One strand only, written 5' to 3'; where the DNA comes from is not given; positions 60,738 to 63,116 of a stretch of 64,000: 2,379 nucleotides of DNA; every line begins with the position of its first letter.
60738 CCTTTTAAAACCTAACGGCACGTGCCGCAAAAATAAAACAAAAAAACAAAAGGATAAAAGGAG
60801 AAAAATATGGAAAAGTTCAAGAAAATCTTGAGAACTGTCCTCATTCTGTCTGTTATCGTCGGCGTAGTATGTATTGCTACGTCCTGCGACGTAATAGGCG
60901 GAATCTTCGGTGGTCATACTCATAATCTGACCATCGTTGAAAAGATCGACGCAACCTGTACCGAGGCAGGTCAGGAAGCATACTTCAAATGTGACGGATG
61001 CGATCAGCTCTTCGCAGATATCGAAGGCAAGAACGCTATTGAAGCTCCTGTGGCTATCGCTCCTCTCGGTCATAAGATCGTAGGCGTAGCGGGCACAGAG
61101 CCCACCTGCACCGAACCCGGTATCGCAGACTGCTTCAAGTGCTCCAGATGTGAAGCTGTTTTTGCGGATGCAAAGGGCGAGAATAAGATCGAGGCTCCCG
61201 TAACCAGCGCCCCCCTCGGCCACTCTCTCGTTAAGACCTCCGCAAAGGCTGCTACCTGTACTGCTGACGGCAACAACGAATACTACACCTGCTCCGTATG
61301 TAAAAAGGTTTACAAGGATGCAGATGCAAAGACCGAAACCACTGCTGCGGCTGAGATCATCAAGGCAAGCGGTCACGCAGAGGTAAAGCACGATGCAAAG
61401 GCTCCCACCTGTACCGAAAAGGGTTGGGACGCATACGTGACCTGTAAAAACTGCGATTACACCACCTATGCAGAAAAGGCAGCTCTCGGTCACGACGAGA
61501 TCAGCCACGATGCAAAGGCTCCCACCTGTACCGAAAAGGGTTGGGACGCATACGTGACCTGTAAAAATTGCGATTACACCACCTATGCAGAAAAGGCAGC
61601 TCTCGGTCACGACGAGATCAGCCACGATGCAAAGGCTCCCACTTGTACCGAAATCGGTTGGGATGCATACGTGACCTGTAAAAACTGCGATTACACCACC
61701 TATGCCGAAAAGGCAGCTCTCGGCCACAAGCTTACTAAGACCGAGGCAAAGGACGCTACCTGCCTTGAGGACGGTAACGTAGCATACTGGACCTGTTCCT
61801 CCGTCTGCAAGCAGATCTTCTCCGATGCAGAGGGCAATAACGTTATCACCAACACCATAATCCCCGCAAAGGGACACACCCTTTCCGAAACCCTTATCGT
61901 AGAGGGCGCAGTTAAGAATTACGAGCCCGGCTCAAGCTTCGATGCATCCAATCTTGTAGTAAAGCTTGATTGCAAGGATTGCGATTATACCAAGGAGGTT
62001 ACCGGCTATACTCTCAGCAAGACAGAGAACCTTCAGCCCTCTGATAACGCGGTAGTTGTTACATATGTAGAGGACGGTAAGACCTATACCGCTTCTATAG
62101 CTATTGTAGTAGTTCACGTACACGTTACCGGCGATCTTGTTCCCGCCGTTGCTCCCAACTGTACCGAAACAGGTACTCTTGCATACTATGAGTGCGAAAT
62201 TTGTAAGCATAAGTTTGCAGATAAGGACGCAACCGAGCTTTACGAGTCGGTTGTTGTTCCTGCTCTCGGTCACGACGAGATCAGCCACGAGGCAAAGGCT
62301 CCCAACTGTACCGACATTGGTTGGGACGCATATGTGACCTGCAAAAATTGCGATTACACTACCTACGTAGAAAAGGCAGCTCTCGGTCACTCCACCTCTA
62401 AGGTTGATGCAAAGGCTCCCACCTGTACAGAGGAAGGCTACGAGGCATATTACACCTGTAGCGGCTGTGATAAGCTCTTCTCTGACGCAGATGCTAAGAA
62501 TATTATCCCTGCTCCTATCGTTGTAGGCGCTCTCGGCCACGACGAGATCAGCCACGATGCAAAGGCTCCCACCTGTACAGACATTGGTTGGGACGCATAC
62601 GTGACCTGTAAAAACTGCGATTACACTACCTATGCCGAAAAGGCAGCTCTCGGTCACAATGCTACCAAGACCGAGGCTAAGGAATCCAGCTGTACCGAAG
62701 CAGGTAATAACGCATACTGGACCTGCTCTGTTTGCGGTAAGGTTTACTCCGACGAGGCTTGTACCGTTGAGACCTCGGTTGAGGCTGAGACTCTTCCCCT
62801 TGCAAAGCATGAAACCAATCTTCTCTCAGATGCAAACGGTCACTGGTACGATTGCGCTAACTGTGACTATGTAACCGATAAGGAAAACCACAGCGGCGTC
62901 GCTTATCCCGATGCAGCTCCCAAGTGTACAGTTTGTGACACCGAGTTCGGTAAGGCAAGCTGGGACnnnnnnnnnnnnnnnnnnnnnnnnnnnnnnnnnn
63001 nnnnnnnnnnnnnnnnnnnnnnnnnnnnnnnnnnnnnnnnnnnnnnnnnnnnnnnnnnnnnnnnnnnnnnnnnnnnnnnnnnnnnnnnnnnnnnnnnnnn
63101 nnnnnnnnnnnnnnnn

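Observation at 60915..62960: Repeated extracytoplasmic His-Cys3 module in two alternating flavours; possible zinc-knuckle or disulfide mini-domain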

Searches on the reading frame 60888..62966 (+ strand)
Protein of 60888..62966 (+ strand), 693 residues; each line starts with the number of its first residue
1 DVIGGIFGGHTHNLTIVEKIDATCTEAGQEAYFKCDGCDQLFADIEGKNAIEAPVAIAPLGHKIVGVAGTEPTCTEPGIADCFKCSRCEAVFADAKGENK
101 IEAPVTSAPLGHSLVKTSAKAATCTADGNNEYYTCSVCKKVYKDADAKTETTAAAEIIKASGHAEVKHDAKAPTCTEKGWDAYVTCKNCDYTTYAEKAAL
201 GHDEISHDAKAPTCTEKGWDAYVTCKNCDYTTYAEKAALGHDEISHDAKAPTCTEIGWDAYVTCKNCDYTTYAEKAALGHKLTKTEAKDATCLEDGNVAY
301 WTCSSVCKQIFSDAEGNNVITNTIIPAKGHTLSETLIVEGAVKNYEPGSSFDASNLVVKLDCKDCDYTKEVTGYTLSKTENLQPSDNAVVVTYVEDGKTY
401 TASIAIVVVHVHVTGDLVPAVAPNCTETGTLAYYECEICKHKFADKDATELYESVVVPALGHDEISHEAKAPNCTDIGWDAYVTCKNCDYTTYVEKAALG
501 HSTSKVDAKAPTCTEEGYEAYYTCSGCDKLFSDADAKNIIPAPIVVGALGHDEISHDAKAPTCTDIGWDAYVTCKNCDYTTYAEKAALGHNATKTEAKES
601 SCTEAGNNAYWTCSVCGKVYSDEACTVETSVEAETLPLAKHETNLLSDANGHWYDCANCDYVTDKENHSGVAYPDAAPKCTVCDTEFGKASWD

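Call 17: find_homologous_proteins(query=window:60888-62966:+, max_evalue=0.001)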
Query window:60888-62966:+ (693 aa): 7929 proteins with E <= 0.001 among 8000 candidates; the best 120 are listed.
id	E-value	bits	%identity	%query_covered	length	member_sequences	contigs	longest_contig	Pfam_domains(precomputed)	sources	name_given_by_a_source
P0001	0.0e+0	1230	42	73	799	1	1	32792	-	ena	-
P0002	0.0e+0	1170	43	66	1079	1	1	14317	PF00963.25,PF07572.18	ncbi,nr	ncbi:MAG: hypothetical protein E7344_01765, partial [Clostridiales bacterium]|nr:hypothetical protei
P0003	0.0e+0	1100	45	66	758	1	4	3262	-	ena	-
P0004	0.0e+0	1098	45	66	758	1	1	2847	-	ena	-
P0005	0.0e+0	1057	41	81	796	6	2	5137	PF03589.19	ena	-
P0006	0.0e+0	1038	42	66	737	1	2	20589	-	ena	-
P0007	6.2e-295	998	40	81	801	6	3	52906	-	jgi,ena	-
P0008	1.5e-290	984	42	66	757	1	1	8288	-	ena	-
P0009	2.5e-290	983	42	66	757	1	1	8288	-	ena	-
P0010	1.0e-288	978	42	81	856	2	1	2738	-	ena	-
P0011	9.1e-287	971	46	66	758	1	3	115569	PF03589.19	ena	-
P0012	1.3e-286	971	41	61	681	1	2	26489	-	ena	-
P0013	6.2e-285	965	45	66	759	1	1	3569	-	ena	-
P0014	7.1e-285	965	41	87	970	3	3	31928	PF03589.19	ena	-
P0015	1.0e-280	951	45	61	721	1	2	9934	PF23612.1,PF03589.19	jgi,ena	jgi:hypothetical protein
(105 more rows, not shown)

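Call 58: search_protein_families(library=pfam, proteins=[P0001, P0002], max_evalue=10)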
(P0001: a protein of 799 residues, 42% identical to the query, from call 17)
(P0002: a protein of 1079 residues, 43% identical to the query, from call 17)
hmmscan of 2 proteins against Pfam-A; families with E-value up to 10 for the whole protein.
P0001 (799 aa): 1 family
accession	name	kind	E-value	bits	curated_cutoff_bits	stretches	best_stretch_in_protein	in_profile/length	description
PF07572.17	BCNT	-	0.0027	18.3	22.2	0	465-486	24-45/75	Bucentaur or craniofacial development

P0002 (1079 aa): 6 families
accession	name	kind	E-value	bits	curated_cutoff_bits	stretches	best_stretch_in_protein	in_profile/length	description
PF00963.24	Cohesin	-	5.4e-20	72.5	24.1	3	328-426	16-129/139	Cohesin domain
PF07572.17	BCNT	-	9.3e-06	26.2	22.2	0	766-789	24-47/75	Bucentaur or craniofacial development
PF17035.10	BET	-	0.0019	18.7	24.5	0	694-713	3-22/64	Bromodomain extra-terminal - transcription regulation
PF22058.2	X25_BaPul_like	-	0.016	15.7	27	1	123-172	34-78/87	Pullulanase X25 domain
PF25429.1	zf-POGZ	-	0.074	14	27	3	799-820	20-41/43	POGZ-like double zinc finger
PF06443.16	SEF14_adhesin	-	0.18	12.1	22.8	0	549-591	20-62/165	SEF14-like adhesin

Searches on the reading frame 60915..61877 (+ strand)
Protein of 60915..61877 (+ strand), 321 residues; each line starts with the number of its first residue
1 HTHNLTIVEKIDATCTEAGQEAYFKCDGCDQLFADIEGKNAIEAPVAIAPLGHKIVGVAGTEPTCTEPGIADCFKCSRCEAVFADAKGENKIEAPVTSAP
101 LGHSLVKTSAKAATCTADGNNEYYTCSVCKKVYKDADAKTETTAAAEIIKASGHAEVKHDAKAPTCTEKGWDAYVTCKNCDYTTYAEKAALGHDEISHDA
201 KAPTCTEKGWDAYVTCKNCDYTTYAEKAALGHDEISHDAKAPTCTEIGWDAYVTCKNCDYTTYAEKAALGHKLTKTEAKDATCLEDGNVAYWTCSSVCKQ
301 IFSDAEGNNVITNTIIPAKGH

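Call 58: search_protein_families(library=pfam, proteins=[window:60915-61877:+], max_evalue=10)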
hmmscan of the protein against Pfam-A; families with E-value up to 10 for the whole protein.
window:60915-61877:+ (321 aa): 12 families
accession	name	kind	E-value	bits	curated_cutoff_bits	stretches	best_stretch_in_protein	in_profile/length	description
PF25429.1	zf-POGZ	-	0.0019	19.1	27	3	251-272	21-42/43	POGZ-like double zinc finger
PF04267.17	SoxD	-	0.016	15.7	27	1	176-218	3-45/82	Sarcosine oxidase, delta subunit family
PF12056.13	DUF3537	-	0.022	14.1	25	1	234-273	280-319/391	Protein of unknown function (DUF3537)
PF21349.2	RUBY_RBDX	-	0.07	13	26.5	3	177-189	3-15/30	Rubrerythrin, rubredoxin-like domain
PF15075.11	SPMAP1-like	-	0.12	13.2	27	0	172-202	80-110/134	Sperm microtubule associated protein 1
PF23674.1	RYYR-CCHC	-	0.19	12.1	27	2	114-144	30-60/79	RYYR-CCHC domain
PF23580.1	Znf_XAF1_N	-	0.28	11.1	27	0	175-180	6-11/30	XIAP-associated factor 1-like, N-terminal zinc finger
PF00096.32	zf-C2H2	-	0.93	10.5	25.2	1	124-137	1-14/23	Zinc finger, C2H2 type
PF09855.14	Zn_ribbon_13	-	0.97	10.1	23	3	174-185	35-46/63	Nucleic-acid-binding protein containing Zn-ribbon domain (DUF2082)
PF13894.12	zf-C2H2_4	-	2.3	9.6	27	0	124-137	1-14/24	C2H2-type zinc finger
PF14354.12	Lar_restr_allev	-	3.8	8.3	28.6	3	163-186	13-40/58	Restriction alleviation protein Lar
PF13912.12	zf-C2H2_6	-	9.8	6.8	25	1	123-134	1-12/27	C2H2-type zinc finger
